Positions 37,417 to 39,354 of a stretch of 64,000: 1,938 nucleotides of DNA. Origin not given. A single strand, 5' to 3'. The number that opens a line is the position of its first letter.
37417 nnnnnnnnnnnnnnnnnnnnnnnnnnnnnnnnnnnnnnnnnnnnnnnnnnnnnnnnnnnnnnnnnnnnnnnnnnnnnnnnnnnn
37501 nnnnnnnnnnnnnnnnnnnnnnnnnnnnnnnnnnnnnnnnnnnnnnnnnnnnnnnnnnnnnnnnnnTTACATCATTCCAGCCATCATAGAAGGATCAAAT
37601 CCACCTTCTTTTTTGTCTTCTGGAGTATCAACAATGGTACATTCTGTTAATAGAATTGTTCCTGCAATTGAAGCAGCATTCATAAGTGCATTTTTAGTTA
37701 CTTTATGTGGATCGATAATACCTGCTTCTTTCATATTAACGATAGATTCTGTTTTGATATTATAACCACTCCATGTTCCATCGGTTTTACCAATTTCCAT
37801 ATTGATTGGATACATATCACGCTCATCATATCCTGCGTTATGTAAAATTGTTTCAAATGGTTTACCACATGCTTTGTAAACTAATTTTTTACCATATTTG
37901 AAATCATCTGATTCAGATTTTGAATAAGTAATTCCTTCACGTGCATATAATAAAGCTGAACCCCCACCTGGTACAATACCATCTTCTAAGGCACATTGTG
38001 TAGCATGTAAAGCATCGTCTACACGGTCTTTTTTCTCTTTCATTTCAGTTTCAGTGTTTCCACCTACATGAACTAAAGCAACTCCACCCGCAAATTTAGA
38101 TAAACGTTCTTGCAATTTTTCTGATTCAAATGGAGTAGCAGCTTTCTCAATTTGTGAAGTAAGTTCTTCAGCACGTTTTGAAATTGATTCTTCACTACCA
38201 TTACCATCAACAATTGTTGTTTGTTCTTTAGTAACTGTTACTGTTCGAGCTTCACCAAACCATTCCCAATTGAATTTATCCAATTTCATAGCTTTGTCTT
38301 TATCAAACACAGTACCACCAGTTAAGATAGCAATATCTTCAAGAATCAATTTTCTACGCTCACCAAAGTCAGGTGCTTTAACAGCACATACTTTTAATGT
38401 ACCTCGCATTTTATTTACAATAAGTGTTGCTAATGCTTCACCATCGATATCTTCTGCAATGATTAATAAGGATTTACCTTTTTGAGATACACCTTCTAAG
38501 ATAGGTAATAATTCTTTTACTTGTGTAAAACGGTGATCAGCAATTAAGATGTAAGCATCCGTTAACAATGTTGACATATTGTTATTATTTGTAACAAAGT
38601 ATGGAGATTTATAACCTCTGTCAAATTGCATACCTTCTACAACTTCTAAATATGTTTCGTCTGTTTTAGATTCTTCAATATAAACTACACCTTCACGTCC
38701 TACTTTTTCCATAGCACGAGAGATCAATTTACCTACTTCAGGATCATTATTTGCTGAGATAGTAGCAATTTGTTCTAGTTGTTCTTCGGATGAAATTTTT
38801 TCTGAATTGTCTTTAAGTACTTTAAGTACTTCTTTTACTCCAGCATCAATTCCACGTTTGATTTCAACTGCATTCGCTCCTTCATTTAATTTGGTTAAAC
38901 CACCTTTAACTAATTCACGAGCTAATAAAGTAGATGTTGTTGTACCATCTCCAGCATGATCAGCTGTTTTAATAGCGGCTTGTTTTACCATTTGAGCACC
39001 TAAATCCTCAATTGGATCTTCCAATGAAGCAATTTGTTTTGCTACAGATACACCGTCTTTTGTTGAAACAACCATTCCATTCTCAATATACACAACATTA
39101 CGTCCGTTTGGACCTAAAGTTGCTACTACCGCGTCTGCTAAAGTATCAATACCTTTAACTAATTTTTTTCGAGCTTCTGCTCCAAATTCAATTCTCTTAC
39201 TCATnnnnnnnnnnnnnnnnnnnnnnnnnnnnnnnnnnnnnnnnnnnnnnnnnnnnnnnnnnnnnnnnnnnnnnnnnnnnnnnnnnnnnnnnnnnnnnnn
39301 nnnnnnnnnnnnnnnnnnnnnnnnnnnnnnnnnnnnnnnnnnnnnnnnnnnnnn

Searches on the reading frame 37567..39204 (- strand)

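Call 58: search_protein_families(library=pfam, proteins=[window:37567-39204:-], max_evalue=0.0001)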
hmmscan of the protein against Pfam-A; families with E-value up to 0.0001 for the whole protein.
window:37567-39204:- (545 aa): 1 family
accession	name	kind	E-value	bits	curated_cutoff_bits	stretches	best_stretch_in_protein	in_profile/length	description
PF00118.29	Cpn60_TCP1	-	3.7e-70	237.4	34.3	1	22-527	1-489/490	TCP-1/cpn60 chaperonin family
